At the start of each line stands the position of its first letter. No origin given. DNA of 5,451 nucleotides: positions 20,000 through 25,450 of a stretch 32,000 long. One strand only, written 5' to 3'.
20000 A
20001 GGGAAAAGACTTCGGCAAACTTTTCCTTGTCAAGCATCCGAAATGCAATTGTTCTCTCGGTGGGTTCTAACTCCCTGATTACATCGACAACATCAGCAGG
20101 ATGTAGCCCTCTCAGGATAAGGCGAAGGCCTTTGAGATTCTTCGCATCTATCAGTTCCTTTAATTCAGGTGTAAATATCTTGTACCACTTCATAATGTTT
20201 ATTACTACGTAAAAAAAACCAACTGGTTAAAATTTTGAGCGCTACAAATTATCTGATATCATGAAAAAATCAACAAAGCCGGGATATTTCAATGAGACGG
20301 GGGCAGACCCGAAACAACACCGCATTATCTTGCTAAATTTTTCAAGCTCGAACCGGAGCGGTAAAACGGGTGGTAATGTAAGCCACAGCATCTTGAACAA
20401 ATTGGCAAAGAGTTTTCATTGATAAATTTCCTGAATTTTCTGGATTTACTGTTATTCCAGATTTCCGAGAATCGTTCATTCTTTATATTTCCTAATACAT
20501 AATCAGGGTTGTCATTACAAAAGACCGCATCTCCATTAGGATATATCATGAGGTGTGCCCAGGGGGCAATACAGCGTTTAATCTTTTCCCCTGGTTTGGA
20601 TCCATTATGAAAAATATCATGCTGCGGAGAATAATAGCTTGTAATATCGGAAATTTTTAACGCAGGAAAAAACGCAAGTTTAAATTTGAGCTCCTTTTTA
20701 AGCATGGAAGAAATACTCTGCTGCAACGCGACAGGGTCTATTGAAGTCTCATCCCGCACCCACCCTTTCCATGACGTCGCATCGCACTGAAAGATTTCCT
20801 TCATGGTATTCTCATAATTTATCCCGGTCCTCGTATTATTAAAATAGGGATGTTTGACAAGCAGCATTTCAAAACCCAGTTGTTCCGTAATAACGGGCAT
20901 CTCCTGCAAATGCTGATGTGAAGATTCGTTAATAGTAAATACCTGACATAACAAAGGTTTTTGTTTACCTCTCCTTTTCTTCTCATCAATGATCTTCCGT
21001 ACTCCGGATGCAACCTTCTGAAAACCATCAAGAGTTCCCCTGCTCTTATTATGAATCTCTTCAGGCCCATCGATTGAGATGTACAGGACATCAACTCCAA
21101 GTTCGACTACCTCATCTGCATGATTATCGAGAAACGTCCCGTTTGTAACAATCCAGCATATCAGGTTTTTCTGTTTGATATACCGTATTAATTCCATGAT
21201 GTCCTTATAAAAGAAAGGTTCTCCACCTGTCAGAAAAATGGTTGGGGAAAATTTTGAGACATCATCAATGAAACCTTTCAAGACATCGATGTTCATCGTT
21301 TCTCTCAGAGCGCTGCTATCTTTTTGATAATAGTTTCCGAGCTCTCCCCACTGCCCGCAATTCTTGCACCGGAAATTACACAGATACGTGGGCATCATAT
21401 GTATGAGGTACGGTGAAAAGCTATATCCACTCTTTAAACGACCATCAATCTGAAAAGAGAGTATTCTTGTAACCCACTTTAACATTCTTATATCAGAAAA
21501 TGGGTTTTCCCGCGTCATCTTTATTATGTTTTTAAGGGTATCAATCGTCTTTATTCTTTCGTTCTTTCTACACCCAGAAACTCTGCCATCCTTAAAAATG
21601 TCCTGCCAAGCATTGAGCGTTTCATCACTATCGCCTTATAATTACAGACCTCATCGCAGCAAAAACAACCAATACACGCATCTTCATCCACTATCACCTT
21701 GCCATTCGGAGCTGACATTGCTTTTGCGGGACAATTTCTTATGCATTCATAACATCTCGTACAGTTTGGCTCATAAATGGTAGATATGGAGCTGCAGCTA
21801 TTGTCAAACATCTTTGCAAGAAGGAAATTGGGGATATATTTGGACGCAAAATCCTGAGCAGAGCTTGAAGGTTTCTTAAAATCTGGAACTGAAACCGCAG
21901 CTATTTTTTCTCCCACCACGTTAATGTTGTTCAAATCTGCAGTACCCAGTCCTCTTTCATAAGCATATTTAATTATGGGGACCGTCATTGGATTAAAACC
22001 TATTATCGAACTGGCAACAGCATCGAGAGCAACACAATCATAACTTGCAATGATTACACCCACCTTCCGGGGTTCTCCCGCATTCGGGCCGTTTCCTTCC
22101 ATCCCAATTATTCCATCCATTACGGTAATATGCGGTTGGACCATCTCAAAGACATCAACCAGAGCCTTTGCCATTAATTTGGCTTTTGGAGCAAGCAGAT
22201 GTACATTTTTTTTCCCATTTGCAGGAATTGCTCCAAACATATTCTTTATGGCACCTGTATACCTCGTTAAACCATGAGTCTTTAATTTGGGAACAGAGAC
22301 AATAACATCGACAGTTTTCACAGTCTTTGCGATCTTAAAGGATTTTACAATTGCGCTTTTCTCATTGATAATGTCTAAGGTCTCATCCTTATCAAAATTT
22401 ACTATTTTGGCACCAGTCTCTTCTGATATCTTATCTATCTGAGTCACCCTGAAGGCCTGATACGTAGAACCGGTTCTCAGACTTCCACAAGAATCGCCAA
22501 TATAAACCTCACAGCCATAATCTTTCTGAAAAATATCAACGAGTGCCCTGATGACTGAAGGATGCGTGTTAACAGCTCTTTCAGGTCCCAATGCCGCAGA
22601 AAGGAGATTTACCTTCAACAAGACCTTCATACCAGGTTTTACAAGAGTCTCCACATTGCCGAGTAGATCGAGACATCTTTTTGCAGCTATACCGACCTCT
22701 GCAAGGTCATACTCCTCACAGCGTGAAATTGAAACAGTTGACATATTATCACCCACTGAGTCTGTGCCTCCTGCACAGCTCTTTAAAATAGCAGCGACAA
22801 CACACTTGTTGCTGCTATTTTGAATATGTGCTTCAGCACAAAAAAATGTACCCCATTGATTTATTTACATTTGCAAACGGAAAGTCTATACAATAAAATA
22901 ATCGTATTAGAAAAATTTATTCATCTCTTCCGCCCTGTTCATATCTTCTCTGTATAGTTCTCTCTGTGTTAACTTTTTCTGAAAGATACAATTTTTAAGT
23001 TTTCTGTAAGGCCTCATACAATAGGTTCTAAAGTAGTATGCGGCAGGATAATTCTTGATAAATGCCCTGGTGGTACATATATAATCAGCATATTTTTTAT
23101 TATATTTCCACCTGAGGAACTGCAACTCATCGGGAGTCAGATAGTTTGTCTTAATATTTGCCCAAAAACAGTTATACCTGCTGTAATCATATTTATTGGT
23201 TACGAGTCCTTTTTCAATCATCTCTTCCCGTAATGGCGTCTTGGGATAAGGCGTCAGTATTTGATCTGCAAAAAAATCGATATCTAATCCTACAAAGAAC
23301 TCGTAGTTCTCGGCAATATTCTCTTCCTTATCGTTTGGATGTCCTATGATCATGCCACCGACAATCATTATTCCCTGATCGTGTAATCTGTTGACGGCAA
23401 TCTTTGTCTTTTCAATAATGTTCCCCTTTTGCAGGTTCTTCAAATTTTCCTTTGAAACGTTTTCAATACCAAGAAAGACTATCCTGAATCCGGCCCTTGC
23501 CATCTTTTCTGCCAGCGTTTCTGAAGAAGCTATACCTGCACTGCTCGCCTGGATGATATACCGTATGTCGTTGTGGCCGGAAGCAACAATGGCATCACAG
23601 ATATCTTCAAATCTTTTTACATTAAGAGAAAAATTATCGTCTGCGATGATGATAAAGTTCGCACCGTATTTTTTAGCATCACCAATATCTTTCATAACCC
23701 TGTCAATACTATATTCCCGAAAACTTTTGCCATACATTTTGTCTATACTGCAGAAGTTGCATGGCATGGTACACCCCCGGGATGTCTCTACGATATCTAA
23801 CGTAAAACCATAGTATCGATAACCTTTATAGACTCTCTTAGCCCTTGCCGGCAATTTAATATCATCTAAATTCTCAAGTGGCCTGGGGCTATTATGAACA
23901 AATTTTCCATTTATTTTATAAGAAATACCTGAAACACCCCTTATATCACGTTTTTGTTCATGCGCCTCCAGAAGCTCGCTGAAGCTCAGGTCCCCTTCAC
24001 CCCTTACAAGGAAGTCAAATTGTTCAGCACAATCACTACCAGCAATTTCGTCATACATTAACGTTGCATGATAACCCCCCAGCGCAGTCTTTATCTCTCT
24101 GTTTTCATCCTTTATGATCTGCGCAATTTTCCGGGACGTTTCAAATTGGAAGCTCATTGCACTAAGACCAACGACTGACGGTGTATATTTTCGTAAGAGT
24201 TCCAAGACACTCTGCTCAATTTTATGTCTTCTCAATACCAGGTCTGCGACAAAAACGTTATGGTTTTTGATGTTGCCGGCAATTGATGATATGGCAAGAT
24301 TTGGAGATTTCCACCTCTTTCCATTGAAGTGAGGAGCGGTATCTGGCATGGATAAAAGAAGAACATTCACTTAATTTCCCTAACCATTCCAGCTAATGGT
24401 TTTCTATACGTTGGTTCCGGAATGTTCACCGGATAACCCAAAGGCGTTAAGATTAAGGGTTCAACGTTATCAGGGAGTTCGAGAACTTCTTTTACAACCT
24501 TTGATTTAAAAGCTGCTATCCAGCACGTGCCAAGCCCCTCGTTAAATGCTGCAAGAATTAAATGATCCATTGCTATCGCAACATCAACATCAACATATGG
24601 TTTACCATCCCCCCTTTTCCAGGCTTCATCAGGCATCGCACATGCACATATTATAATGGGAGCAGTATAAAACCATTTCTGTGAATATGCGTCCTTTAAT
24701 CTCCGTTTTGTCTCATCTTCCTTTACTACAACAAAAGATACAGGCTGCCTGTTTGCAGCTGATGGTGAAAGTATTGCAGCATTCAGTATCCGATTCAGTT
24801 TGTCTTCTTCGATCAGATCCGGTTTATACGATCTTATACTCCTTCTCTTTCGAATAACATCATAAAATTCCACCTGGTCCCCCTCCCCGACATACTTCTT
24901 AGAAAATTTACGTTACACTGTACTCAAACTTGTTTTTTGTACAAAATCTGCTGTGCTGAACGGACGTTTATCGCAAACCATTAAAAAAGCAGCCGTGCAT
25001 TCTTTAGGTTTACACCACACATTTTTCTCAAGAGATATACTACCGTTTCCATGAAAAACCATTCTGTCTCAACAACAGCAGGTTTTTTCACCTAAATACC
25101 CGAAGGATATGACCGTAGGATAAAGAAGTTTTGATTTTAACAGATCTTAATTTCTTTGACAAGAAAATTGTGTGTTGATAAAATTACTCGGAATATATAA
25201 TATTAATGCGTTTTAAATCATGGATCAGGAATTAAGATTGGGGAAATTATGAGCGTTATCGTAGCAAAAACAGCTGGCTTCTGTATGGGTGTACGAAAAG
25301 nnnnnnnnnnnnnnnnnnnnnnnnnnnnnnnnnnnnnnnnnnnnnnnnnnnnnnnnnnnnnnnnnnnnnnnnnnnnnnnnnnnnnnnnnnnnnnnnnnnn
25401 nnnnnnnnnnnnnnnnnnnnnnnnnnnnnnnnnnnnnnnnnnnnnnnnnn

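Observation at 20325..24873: Four-gene Fe-S/radical cassette with no recognisable substrate gene: nitroreductase, B12-rSAM, DUF362-ferredoxin, SPASM/twitch-rSAM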

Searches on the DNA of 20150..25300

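Call 94: search_rna_families(source=window, start=20150, end=25300, threshold=evalue, max_evalue=1)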
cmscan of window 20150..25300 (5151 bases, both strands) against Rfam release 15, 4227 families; matches with E-value up to 1: 2.
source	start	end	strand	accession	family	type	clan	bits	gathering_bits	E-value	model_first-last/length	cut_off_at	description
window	22993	23100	-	RF01984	ZEB2_AS1_1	Gene; lncRNA;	-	24.5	80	0.55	1-128/128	no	ZEB2 antisense RNA 1 conserved region 1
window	22784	22822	-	RF03847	mir-1538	Gene; miRNA;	-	21.9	78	0.73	1-58/58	no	mir-1538 microRNA precursor family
